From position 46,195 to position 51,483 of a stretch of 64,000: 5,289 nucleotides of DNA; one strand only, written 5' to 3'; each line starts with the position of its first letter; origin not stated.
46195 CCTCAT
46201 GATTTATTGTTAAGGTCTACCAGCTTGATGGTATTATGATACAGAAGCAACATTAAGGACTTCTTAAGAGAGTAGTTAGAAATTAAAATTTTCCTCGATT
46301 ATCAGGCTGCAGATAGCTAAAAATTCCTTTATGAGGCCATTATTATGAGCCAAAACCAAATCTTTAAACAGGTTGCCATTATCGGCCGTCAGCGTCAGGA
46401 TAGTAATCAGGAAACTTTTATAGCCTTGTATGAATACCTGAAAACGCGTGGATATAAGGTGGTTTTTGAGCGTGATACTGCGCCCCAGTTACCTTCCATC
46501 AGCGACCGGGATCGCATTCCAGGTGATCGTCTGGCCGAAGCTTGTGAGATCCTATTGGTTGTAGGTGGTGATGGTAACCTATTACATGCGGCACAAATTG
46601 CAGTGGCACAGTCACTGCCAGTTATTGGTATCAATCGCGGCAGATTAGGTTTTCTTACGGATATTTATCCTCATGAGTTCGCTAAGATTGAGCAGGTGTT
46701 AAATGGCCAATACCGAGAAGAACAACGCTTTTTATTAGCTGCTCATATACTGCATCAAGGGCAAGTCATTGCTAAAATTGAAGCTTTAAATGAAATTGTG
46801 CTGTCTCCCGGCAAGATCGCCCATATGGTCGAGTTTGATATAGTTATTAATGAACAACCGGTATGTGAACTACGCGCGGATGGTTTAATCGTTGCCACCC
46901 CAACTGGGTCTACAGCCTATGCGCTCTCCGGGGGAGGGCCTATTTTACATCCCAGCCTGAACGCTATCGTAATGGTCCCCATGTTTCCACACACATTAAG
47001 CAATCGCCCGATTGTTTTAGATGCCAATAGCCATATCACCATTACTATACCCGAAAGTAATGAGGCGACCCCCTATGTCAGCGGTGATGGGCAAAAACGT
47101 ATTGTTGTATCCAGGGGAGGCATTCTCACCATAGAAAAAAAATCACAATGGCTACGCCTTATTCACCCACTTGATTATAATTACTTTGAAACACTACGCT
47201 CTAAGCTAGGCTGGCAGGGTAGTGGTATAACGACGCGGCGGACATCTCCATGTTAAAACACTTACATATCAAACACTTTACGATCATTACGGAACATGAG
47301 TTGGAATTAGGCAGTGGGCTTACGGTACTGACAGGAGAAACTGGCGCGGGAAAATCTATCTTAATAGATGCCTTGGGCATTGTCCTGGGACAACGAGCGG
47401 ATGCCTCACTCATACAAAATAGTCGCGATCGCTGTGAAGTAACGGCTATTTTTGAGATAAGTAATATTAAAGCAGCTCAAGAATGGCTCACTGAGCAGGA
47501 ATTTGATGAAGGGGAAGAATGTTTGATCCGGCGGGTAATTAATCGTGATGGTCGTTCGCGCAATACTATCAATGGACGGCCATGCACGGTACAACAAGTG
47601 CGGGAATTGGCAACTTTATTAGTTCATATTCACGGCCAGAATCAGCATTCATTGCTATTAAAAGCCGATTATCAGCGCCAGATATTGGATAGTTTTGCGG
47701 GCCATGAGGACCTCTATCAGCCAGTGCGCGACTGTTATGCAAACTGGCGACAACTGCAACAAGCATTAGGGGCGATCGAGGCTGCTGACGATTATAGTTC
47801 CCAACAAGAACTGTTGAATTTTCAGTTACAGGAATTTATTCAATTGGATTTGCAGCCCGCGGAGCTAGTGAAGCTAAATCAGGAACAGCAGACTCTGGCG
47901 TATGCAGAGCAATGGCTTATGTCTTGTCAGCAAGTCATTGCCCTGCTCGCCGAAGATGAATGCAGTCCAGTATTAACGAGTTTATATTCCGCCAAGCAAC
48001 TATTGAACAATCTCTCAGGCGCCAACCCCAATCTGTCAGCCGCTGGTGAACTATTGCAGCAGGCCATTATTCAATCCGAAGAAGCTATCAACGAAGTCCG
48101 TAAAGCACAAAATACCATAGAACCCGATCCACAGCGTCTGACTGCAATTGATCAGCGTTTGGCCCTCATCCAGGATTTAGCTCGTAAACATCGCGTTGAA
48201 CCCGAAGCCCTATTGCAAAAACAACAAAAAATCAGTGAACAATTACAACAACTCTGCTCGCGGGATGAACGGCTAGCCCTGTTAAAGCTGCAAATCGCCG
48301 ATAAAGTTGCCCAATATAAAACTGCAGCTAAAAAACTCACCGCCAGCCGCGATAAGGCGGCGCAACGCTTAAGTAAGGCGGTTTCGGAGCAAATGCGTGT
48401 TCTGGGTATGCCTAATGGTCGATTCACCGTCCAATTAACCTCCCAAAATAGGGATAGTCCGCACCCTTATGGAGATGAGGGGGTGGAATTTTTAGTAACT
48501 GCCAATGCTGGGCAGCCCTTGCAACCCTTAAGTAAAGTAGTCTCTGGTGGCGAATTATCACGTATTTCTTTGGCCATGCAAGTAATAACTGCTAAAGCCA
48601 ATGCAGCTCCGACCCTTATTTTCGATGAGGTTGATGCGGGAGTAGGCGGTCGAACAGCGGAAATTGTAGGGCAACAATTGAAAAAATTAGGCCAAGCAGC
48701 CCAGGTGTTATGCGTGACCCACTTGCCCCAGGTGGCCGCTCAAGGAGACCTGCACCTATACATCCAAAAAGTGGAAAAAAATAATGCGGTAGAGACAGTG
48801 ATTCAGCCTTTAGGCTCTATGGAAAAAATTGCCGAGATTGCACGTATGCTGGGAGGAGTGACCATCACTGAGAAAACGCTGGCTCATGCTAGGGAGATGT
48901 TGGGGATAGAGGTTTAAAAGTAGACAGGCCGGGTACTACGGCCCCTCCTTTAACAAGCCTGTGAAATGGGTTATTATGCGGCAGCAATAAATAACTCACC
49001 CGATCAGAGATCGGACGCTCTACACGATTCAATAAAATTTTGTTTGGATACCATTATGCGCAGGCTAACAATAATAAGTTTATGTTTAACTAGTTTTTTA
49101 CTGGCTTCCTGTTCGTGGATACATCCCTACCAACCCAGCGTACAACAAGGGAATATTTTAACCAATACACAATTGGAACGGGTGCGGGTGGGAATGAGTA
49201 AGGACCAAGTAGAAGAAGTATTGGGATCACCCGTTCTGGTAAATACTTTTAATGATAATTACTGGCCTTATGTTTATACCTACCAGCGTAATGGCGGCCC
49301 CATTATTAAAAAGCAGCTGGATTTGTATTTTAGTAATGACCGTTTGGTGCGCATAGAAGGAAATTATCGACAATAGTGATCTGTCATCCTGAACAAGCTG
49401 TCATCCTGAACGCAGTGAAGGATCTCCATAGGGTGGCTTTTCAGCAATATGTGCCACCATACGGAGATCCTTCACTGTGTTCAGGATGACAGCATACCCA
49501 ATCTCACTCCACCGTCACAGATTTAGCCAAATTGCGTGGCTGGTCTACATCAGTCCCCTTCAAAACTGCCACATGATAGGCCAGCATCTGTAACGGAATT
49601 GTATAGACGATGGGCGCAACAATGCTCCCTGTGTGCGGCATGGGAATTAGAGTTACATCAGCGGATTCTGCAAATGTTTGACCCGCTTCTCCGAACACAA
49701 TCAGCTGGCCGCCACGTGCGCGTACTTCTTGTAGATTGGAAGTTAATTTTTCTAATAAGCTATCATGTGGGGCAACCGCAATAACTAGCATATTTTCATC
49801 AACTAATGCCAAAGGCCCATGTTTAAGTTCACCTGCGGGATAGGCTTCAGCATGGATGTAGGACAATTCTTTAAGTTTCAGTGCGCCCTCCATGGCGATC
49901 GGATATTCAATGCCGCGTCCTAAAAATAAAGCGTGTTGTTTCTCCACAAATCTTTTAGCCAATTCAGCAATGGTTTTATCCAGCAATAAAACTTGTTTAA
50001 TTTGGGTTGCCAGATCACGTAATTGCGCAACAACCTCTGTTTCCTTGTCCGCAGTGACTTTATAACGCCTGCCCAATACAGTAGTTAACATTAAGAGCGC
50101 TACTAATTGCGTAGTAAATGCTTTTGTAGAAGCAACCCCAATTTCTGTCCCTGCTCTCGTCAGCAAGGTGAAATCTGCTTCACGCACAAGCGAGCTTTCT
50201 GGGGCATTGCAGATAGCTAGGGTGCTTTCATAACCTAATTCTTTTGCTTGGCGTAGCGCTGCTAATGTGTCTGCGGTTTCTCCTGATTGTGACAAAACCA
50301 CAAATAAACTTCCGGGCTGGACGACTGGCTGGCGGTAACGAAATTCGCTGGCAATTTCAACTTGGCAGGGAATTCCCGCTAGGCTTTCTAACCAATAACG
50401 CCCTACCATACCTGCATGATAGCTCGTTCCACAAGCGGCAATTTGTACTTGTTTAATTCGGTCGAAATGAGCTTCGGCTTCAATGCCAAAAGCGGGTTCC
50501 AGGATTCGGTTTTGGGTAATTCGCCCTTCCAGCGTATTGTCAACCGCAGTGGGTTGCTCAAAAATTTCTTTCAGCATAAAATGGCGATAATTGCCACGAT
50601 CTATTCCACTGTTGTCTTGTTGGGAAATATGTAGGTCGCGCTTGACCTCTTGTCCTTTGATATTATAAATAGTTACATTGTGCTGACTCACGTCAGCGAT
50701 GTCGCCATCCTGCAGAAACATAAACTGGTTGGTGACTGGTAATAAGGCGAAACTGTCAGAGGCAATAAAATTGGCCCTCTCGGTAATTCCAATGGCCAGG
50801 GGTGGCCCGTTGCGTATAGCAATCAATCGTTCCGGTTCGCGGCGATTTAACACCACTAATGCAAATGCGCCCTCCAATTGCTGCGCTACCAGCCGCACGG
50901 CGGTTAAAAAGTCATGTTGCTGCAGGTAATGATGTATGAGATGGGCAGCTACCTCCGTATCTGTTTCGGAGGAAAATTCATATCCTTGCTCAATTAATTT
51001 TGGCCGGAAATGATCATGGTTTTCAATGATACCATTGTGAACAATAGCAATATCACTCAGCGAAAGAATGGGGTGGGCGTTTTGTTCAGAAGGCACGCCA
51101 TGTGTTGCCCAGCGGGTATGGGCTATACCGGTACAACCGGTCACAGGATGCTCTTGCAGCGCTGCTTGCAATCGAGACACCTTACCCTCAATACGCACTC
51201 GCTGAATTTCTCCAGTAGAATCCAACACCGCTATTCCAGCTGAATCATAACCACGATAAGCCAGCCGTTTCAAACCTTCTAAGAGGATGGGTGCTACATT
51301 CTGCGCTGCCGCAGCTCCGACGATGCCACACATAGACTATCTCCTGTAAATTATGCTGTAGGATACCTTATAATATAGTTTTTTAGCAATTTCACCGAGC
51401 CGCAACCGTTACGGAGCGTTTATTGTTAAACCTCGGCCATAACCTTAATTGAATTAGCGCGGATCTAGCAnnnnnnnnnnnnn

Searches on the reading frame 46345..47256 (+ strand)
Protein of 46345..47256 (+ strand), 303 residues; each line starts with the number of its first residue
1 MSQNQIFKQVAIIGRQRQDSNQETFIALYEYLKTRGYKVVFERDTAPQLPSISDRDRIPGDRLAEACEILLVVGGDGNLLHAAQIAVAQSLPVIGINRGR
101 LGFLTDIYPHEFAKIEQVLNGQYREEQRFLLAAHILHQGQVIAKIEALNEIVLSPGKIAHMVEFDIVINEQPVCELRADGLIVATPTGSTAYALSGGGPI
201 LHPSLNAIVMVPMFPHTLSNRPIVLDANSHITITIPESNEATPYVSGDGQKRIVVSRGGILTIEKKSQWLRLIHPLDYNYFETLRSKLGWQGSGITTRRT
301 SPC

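Call 49: search_protein_families(library=pfam, proteins=[window:46345-47256:+], max_evalue=0.00001)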
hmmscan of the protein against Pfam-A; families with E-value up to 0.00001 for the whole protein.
window:46345-47256:+ (303 aa): 2 families
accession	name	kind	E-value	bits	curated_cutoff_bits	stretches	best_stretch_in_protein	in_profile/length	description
PF20143.4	NAD_kinase_C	-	7e-35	120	23.7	1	148-273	1-124/126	ATP-NAD kinase C-terminal domain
PF01513.26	NAD_kinase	-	1.9e-17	64.2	25.5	1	10-123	1-130/130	ATP-NAD kinase N-terminal domain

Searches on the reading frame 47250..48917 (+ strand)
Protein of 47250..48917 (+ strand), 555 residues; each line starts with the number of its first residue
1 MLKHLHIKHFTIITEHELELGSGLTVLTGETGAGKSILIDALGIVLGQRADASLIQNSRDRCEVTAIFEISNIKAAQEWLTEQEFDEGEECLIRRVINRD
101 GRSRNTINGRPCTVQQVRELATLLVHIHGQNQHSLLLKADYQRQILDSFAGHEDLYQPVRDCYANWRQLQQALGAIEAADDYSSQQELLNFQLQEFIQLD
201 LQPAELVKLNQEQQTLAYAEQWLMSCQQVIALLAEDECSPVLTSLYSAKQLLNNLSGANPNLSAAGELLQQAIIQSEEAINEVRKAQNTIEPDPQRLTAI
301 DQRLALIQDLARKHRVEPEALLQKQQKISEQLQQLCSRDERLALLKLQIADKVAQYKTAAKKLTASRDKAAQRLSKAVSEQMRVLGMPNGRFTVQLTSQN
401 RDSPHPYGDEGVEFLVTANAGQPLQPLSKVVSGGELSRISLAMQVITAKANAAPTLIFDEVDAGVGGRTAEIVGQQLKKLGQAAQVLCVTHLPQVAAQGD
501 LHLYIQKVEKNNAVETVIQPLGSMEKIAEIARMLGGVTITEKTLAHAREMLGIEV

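Call 49: search_protein_families(library=pfam, proteins=[window:47250-48917:+], max_evalue=0.00001)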
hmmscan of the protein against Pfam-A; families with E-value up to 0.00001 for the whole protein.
window:47250-48917:+ (555 aa): 4 families
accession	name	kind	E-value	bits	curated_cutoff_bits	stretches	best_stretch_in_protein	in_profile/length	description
PF02463.25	SMC_N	-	6.4e-24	85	40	1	1-510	1-216/220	RecF/RecN/SMC N terminal domain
PF13476.12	AAA_23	-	2.9e-15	57.9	27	1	5-216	2-196/201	AAA domain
PF13304.12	AAA_21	-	9.7e-07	29.6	27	0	351-495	147-302/304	AAA domain, putative AbiEii toxin, Type IV TA system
PF13555.12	AAA_29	-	6.5e-06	26.2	27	0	11-46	10-46/61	P-loop containing region of AAA domain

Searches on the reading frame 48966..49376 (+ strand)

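Call 49: search_protein_families(library=pfam, proteins=[window:48966-49376:+], max_evalue=0.00001)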
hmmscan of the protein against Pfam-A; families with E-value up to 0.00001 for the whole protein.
window:48966-49376:+ (136 aa): 1 family
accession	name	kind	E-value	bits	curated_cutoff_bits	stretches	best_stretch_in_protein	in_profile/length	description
PF04355.18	BamE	-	2.4e-24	85.4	23.2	1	62-131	1-70/71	Outer membrane protein assembly factor BamE domain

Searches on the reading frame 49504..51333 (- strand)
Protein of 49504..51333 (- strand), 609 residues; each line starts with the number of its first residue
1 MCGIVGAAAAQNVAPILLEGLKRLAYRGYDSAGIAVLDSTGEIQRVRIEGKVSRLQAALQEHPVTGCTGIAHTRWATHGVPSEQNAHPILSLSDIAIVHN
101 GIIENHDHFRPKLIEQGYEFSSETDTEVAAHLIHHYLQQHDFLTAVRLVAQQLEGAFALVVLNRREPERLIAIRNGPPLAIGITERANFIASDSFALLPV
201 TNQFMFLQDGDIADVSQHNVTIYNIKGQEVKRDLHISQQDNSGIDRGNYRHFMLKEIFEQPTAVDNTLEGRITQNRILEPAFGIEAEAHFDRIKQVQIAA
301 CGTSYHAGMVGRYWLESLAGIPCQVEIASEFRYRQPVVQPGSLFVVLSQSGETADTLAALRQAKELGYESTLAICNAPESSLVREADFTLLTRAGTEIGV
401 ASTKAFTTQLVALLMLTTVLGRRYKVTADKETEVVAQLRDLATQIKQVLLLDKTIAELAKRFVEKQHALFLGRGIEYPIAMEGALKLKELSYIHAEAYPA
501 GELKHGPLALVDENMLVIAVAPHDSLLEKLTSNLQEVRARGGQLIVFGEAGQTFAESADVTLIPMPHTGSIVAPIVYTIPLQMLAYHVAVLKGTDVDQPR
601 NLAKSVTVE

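Call 49: search_protein_families(library=pfam, proteins=[window:49504-51333:-], max_evalue=0.00001)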
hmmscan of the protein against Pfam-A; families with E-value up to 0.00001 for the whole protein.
window:49504-51333:- (609 aa): 3 families
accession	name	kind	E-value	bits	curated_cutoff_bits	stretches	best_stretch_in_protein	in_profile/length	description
PF01380.27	SIS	-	6.2e-62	207.6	25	2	293-418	5-130/131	SIS domain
PF13522.11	GATase_6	-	6e-19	68.8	27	1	61-190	5-127/130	Glutamine amidotransferase domain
PF13537.11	GATase_7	-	4.7e-16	59.4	25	1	73-198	2-122/123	Glutamine amidotransferase domain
